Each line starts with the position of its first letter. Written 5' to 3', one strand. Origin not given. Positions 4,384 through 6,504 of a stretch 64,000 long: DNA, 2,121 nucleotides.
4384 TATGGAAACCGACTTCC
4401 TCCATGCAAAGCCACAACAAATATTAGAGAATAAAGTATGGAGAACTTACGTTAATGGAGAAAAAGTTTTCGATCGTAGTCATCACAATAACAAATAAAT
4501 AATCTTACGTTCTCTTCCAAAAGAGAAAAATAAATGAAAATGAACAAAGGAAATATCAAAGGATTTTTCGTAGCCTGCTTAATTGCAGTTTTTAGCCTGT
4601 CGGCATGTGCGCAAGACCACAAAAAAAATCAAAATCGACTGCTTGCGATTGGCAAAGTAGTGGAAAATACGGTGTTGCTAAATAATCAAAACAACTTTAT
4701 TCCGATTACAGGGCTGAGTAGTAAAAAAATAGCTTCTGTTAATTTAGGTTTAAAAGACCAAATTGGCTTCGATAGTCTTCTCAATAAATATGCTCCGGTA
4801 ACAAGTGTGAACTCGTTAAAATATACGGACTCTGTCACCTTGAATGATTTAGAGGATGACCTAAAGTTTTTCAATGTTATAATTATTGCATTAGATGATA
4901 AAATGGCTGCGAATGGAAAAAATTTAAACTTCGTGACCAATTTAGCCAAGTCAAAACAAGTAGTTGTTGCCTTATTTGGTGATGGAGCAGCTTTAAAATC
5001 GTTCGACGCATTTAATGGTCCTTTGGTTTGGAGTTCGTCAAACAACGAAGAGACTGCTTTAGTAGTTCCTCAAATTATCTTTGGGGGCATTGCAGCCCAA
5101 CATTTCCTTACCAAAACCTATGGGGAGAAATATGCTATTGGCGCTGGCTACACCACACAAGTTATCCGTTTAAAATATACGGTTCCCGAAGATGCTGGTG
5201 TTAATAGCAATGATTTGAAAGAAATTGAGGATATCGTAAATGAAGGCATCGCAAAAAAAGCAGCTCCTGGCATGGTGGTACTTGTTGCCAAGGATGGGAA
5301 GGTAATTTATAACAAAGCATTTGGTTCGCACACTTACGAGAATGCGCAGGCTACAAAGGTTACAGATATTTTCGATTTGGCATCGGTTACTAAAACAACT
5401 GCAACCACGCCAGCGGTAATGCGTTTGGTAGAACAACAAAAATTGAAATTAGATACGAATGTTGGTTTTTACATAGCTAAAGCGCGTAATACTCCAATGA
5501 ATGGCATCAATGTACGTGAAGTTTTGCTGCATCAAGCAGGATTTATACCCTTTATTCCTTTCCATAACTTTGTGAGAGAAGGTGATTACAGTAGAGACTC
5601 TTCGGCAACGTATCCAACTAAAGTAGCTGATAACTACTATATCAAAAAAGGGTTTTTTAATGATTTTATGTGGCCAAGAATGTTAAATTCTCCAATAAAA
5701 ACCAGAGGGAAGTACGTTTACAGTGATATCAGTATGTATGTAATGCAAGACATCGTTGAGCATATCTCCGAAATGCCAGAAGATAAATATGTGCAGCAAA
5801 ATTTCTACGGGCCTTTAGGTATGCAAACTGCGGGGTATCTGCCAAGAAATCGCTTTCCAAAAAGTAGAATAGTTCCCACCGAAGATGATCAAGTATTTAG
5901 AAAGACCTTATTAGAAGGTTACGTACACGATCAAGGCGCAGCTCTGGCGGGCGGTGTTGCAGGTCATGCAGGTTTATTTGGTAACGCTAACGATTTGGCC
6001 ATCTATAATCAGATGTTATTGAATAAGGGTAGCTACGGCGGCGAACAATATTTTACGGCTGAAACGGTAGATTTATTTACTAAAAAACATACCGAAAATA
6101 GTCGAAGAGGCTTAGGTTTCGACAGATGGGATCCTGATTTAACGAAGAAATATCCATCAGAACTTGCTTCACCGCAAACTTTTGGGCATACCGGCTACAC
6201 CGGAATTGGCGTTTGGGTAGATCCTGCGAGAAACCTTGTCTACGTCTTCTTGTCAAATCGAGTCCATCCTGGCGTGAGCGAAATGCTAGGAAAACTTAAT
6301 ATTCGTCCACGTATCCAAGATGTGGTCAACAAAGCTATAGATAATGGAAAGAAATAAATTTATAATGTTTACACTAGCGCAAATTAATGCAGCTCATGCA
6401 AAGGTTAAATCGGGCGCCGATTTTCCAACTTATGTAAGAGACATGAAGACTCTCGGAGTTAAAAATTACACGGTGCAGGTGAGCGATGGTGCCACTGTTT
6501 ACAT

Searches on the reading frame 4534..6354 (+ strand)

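Call 17: search_protein_families(library=pfam, proteins=[window:4534-6354:+], max_evalue=0.0001)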
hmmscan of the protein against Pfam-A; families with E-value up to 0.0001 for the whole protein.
window:4534-6354:+ (607 aa): 1 family
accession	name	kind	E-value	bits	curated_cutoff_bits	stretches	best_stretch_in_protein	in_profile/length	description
PF00144.29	Beta-lactamase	-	4.9e-45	154.6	27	1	232-583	2-317/329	Beta-lactamase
